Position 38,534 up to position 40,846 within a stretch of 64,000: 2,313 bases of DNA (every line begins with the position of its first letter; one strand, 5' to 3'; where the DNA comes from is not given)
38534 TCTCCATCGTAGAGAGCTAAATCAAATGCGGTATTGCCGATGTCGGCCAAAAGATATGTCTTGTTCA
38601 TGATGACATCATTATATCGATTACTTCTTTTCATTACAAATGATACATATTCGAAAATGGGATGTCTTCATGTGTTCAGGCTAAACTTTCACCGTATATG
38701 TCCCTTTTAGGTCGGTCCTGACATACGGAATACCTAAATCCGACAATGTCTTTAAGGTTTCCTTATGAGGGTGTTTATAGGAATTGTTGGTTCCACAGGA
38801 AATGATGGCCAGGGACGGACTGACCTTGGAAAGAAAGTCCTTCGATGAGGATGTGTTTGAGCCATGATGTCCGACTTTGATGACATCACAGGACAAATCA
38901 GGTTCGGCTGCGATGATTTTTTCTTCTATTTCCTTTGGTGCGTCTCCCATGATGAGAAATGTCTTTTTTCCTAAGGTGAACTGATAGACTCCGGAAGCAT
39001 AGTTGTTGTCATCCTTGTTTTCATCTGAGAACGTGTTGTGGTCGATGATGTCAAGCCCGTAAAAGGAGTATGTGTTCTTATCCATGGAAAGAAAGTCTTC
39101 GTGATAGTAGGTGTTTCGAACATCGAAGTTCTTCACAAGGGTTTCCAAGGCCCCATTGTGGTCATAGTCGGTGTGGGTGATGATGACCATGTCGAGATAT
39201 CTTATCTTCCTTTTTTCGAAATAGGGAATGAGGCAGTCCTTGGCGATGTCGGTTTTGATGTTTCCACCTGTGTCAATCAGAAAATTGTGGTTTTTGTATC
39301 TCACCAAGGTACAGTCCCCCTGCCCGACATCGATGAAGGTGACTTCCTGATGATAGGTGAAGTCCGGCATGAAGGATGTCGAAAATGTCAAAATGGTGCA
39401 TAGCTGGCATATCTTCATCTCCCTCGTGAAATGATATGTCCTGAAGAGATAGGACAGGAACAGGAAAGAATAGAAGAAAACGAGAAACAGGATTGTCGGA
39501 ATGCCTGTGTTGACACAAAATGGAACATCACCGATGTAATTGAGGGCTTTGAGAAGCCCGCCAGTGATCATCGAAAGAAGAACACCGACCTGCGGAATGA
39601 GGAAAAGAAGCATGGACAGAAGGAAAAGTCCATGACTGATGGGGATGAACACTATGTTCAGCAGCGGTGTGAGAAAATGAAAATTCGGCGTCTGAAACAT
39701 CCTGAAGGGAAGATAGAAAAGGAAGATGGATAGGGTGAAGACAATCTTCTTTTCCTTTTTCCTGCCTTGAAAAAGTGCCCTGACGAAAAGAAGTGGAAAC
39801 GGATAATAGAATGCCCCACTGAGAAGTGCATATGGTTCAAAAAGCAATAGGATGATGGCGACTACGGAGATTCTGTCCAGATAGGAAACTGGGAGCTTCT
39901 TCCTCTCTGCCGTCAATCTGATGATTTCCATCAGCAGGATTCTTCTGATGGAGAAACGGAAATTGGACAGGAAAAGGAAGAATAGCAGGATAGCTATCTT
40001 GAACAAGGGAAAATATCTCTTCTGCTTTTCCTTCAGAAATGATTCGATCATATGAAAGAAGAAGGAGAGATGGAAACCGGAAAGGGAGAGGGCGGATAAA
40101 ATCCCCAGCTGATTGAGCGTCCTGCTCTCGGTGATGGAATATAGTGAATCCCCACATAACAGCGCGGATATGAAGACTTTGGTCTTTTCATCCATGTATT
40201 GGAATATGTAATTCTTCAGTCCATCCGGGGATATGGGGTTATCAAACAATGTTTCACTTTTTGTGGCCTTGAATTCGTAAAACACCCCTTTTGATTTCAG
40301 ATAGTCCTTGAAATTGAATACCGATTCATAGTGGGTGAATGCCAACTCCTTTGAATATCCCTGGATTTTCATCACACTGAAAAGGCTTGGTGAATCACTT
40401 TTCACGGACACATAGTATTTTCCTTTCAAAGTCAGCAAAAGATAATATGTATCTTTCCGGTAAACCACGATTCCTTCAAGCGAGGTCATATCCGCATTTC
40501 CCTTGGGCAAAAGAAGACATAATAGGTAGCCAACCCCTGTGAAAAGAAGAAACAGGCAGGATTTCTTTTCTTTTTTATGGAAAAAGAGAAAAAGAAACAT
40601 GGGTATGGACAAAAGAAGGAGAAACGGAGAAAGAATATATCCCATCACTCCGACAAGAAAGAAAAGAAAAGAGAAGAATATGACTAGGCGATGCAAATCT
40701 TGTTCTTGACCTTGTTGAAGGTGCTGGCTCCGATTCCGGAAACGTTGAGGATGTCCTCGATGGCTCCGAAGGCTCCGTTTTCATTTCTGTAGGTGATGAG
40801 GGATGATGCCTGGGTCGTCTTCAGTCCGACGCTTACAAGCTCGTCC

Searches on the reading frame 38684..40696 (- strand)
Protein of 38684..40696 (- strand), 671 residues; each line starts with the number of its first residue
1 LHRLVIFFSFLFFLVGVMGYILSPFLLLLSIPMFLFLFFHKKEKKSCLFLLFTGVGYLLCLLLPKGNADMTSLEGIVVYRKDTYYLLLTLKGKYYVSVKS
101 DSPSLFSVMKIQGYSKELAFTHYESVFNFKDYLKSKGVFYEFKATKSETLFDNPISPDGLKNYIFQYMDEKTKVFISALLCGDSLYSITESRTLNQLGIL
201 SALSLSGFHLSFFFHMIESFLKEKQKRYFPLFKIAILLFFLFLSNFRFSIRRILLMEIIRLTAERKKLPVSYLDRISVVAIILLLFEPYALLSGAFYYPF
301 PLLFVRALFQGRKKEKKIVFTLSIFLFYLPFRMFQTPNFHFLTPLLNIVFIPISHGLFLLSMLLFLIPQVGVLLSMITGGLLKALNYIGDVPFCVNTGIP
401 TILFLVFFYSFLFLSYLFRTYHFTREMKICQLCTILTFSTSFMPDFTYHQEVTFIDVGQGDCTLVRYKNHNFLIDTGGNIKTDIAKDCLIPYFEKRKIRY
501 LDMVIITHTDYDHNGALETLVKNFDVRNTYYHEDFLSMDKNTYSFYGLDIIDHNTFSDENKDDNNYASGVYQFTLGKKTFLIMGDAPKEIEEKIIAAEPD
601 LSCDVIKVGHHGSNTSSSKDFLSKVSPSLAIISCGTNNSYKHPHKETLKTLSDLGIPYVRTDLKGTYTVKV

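Call 10: search_protein_families(library=pfam, proteins=[window:38684-40696:-], max_evalue=0.001)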
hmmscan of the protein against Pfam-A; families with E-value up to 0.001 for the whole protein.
window:38684-40696:- (671 aa): 3 families
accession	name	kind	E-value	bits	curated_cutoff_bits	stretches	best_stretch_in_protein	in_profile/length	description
PF00753.33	Lactamase_B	-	4.3e-16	59.9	22.7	1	456-635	2-195/196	Metallo-beta-lactamase superfamily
PF03772.21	Competence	-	2.1e-15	57.2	23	1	190-417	13-265/270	Competence protein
PF12706.13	Lactamase_B_2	-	0.00033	20.8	27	1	470-532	1-63/200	Beta-lactamase superfamily domain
